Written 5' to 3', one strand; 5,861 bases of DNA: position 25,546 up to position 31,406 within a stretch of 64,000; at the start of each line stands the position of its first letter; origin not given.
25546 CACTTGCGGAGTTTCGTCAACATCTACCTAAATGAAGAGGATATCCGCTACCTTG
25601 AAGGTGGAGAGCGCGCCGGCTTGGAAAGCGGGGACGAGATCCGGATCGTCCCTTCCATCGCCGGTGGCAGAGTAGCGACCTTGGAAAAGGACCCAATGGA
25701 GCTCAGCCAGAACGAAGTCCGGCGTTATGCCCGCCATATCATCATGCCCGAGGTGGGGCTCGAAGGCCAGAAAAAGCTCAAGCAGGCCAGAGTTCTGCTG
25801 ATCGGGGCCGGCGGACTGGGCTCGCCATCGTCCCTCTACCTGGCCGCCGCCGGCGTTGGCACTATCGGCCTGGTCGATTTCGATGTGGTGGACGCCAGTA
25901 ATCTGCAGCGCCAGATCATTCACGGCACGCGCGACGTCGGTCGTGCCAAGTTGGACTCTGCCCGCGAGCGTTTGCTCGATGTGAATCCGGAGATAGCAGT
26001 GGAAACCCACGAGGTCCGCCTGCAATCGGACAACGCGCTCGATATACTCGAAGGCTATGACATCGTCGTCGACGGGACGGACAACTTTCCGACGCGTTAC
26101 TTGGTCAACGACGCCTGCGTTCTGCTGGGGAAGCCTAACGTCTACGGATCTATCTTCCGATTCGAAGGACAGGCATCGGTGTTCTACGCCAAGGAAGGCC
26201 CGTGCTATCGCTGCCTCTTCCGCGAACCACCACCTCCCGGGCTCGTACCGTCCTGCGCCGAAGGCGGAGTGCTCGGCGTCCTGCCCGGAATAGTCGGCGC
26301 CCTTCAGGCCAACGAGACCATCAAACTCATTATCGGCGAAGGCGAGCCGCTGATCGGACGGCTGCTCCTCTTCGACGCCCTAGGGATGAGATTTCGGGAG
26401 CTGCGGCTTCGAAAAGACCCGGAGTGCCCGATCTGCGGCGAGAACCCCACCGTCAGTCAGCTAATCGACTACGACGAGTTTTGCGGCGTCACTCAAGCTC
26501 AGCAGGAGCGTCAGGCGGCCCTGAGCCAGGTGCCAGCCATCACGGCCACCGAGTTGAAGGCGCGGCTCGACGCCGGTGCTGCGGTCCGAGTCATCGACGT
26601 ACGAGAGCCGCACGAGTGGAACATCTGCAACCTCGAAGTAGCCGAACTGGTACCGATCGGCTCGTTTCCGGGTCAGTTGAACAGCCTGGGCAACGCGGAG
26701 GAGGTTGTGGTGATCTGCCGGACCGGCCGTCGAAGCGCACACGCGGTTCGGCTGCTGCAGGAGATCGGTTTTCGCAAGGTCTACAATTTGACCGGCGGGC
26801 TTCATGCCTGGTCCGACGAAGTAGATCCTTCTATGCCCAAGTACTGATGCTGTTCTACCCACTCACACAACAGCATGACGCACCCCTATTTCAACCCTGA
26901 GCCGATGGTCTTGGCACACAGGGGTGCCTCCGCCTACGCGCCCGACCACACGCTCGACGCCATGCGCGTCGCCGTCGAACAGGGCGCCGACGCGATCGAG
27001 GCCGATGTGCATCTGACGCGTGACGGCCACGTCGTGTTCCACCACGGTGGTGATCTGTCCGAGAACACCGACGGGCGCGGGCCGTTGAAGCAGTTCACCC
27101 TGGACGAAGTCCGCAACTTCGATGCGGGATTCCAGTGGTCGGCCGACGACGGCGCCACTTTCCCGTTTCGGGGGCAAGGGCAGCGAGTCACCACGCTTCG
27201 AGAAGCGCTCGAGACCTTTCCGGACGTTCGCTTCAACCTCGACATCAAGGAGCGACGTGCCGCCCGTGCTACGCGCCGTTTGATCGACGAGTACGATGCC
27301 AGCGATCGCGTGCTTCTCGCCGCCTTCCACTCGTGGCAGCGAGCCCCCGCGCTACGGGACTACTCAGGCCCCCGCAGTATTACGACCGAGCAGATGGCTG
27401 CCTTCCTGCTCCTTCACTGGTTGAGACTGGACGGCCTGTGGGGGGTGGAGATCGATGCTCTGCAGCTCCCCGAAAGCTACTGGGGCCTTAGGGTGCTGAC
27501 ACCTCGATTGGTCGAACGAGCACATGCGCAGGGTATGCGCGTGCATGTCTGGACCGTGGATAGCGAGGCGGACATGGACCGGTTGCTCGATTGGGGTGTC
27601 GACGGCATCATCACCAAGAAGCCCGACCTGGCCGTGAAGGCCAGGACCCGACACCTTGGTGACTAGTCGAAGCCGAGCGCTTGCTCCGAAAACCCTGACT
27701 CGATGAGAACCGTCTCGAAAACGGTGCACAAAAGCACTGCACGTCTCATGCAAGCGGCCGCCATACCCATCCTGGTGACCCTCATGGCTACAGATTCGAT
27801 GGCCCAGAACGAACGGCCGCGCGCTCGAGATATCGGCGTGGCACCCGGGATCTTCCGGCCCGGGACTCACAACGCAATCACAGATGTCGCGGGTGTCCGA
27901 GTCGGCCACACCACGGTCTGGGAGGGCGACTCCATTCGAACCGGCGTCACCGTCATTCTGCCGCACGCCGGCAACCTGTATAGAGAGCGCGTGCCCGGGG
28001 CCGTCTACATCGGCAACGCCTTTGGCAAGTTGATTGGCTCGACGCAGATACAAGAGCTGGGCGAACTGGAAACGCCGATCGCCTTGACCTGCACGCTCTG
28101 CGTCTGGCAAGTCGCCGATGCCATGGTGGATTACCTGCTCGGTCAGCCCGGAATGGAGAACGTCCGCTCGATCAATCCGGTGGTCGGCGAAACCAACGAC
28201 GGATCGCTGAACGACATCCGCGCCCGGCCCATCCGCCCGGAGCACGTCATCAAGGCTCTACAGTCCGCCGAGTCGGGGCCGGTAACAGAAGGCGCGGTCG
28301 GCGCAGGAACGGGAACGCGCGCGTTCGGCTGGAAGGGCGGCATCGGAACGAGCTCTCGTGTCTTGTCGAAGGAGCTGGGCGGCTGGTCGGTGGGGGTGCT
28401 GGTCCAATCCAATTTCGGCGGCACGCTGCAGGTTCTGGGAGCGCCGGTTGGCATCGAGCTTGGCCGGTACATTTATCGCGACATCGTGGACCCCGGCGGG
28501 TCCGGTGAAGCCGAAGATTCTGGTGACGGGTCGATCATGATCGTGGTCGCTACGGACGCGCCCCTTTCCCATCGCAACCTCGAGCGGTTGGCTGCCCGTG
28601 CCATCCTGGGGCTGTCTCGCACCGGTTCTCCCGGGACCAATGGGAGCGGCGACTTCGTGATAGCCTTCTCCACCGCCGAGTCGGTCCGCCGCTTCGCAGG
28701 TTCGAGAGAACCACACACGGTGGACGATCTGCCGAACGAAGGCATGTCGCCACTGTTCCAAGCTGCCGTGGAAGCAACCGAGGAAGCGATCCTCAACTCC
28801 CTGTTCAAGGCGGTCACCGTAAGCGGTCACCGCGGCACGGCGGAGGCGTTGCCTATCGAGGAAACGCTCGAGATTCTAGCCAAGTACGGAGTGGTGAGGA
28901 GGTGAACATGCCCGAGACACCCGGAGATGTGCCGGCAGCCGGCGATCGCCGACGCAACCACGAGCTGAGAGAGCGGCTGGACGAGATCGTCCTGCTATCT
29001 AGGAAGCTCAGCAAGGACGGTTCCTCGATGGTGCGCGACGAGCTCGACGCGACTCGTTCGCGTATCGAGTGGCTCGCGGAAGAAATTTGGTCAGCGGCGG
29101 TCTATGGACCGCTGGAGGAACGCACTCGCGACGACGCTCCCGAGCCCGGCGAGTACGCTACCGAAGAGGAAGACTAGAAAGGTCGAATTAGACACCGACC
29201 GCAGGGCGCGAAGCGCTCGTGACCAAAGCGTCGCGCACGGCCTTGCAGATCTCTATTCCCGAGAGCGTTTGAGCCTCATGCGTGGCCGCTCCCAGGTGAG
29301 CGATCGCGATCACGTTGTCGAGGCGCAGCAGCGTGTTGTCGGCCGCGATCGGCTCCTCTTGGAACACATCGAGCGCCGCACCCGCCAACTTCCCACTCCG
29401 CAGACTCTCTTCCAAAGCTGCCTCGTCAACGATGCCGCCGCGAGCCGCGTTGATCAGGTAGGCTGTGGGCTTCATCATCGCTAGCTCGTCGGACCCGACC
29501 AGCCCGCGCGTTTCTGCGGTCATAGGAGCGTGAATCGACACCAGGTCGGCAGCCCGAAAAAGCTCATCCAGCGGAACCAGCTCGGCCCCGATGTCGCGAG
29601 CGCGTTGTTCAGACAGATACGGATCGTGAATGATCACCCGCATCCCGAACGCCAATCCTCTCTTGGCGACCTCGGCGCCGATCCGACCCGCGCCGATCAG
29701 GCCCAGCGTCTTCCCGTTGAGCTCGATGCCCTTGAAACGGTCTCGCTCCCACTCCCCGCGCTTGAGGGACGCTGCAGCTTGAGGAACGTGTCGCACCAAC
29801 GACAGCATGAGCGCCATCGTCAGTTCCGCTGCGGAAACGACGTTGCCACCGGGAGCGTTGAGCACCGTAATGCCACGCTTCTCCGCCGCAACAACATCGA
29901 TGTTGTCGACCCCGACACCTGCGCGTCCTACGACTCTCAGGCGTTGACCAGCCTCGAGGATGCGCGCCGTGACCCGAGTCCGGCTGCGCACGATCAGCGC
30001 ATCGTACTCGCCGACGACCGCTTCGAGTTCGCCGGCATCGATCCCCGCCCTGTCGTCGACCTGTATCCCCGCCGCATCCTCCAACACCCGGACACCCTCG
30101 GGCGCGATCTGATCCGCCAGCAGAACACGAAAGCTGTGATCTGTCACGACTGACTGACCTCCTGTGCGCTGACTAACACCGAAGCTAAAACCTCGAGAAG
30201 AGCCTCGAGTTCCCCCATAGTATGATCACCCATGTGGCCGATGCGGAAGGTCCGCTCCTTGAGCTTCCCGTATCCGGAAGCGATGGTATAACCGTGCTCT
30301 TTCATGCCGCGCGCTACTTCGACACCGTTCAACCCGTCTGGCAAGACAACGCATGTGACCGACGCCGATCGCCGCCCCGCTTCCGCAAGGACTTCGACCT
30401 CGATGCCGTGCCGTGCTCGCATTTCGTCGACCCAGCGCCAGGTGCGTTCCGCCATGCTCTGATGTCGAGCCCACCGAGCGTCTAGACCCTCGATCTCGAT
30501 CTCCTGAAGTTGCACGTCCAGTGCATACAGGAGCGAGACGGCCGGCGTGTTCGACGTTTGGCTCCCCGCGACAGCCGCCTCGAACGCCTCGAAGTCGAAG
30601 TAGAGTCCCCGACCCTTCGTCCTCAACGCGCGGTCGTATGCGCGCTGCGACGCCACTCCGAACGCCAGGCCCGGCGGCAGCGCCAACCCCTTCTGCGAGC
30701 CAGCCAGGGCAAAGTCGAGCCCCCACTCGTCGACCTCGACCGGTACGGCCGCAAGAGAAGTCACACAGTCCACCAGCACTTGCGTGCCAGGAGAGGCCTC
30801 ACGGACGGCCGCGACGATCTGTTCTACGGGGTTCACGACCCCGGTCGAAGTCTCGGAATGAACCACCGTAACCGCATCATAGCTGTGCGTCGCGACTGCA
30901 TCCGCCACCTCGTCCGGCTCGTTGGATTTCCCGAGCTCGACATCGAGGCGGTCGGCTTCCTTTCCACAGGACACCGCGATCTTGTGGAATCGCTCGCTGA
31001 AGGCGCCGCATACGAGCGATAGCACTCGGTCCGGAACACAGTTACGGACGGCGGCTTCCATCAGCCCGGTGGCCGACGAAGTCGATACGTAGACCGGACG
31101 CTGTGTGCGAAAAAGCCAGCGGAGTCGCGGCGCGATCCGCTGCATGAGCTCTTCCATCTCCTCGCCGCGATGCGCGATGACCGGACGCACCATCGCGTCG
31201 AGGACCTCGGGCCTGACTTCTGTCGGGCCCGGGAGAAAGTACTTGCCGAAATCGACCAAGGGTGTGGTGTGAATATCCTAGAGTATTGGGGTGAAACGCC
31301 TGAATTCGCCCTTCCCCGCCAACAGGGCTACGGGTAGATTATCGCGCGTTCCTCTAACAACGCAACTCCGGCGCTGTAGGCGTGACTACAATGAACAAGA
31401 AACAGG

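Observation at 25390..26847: Sulfur-carrier domain fused in frame to its own activating enzyme; the junction looks like a fossil stop codon plus intergenic spacer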

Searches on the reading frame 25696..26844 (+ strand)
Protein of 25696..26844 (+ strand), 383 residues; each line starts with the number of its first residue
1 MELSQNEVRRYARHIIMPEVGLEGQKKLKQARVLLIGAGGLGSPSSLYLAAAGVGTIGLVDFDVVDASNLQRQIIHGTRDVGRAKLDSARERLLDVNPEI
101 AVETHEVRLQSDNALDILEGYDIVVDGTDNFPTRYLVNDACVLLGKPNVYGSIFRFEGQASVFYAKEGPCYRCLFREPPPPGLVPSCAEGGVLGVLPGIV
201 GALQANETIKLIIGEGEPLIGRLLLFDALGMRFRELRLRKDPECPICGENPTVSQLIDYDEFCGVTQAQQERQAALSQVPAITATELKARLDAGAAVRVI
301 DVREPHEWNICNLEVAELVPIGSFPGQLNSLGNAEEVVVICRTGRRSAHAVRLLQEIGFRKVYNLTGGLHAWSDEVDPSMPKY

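Call 6: search_protein_families(library=ncbifam, proteins=[window:25696-26844:+], max_evalue=0.01)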
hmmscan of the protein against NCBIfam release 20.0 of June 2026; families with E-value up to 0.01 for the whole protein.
window:25696-26844:+ (383 aa): 35 families (the best 25 are shown)
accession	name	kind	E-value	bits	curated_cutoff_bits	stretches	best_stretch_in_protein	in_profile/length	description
NF005646.0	PRK07411.1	equivalog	5e-164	546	633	1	2-383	10-390/390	molybdopterin-synthase adenylyltransferase MoeB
NF005902.0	PRK07878.1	equivalog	2.4e-156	520.6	647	1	2-383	14-392/392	adenylyltransferase/sulfurtransferase MoeZ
NF006444.0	PRK08762.1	equivalog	2e-146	487.6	449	2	3-265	120-385/387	molybdopterin-synthase adenylyltransferase MoeB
NF047750.1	SAMPActivE1UbaA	equivalog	2.7e-108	361.4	450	1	2-266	4-268/270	SAMP-activating enzyme E1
NF004281.0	PRK05690.1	subfamily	8.1e-96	320.1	266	1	2-248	4-249/250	molybdopterin-synthase adenylyltransferase MoeB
NF004111.0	PRK05600.1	equivalog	1.7e-82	277.5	437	1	1-371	12-370/371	ThiF family adenylyltransferase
TIGR02356.1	adenyl_thiF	equivalog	1.3e-74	250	275.25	1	10-212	1-203/203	thiazole biosynthesis adenylyltransferase ThiF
TIGR02355.1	moeB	equivalog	1.4e-73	247.3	376.55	1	7-247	1-240/240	molybdopterin-synthase adenylyltransferase MoeB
NF006204.0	PRK08328.1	equivalog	7.1e-49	166.5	339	1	3-229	2-222/231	hypothetical protein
NF009123.0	PRK12475.1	subfamily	9.7e-45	153.3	510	1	9-258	3-254/338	MoeB/ThiF family adenylyltransferase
NF006395.0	PRK08644.1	equivalog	6.8e-30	104.3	159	1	20-142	20-141/215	sulfur carrier protein ThiS adenylyltransferase ThiF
TIGR02354.1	thiF_fam2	equivalog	4.4e-23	82.2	152.2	1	25-140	16-130/200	thiamine biosynthesis protein ThiF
NF006077.0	PRK08223.1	equivalog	1.2e-22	80.2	266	1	21-151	19-151/296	hypothetical protein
NF011696.0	PRK15116.1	equivalog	4.4e-15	56.1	304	1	26-131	26-132/268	tRNA cyclic N6-threonylcarbamoyladenosine(37) synthase TcdA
NF011424.0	PRK14851.1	subfamily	1.3e-14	53.2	1170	1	23-131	36-144/679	hypothetical protein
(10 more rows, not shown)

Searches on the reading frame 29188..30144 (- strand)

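Call 50: search_protein_families(library=ncbifam, proteins=[window:29188-30144:-], max_evalue=1e-10)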
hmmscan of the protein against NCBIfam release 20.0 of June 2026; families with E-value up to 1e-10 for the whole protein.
window:29188-30144:- (318 aa): 21 families
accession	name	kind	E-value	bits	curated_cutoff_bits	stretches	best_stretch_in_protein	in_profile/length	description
TIGR01327.1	PGDH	equivalog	1.2e-120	403.7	454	1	6-316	1-310/525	phosphoglycerate dehydrogenase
NF009714.1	PRK13243.1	equivalog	5.6e-75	252.7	455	1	6-293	4-299/332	glyoxylate reductase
NF008759.0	PRK11790.1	equivalog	3.3e-70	236.8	404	1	4-309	11-319/410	phosphoglycerate dehydrogenase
NF005069.0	PRK06487.1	equivalog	1.5e-58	198.3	448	1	50-290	51-294/320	2-hydroxyacid dehydrogenase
NF011938.0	PRK15409.1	equivalog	6.6e-56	189.7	492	1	29-292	28-294/324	glyoxylate/hydroxypyruvate reductase GhrB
NF006263.0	PRK08410.1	equivalog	5.6e-45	154.1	389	1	50-292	45-292/311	D-2-hydroxyacid dehydrogenase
NF005387.0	PRK06932.1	equivalog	5.6e-45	153.7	492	1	50-292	47-295/314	2-hydroxyacid dehydrogenase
NF001309.0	PRK00257.1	equivalog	6.5e-43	147.1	434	1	41-284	32-255/379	4-phosphoerythronate dehydrogenase PdxB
NF000492.1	vanH_gen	exception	4.9e-42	144.1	540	1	52-264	48-255/312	D-lactate dehydrogenase VanH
NF005750.0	PRK07574.1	equivalog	1.3e-41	143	329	1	59-293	105-343/386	NAD-dependent formate dehydrogenase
NF041369.1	Dhydh_Halo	equivalog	1.4e-40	139.4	400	1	76-290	63-278/305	D-2-hydroxyacid dehydrogenase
NF000371.1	vanH_Agroup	exception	4e-36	124.8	700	1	51-271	52-269/322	VanH-A/VanH-Pt family D-lactate dehydrogenase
NF000128.1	vanH-Sc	exception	1.6e-32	113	650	1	49-264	65-275/337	D-lactate dehydrogenase VanH-Sc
NF000112.1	vanH-Amyco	exception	4.7e-31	108.3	625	1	49-264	74-284/348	VanH-AOV family D-lactate dehydrogenase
NF000004.1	vanH-D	exception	1.8e-30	106.2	550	1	71-264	75-261/323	D-lactate dehydrogenase VanH-D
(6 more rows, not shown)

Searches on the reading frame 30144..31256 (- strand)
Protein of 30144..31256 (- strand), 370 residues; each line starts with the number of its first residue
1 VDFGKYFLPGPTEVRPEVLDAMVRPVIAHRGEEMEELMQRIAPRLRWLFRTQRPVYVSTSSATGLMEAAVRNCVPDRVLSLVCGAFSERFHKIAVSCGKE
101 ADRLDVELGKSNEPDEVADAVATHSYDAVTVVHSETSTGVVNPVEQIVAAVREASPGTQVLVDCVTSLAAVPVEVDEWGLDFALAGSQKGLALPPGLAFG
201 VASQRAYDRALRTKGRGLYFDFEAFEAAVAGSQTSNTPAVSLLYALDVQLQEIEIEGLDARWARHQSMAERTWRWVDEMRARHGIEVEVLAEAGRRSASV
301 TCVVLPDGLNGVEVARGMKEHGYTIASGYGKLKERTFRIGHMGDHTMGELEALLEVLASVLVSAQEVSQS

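Call 50: search_protein_families(library=ncbifam, proteins=[window:30144-31256:-], max_evalue=1e-10)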
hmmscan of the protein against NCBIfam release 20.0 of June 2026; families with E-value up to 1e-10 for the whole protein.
window:30144-31256:- (370 aa): 6 families
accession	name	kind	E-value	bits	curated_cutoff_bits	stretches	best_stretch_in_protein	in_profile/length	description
NF045640.1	AspGlyoxATaseBhcA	equivalog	7e-57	193.1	650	1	6-346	7-349/395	L-aspartate--glyoxylate aminotransferase BhcA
TIGR03301.1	PhnW-AepZ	equivalog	3e-46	158.5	360.8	1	8-360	4-354/355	2-aminoethylphosphonate aminotransferase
NF046070.1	PyrdoxPyrvTramin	equivalog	8.5e-43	146.6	600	1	10-346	12-348/369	pyridoxamine--pyruvate transaminase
NF010006.0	PRK13479.1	equivalog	5.9e-32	111.2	296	1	9-364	11-364/369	2-aminoethylphosphonate--pyruvate transaminase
TIGR02326.1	transamin_PhnW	equivalog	3.5e-30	105.4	400.8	1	8-360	8-359/363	2-aminoethylphosphonate--pyruvate transaminase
TIGR01366.1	serC_3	equivalog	7.1e-26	91.2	401.65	1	7-359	7-356/361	phosphoserine transaminase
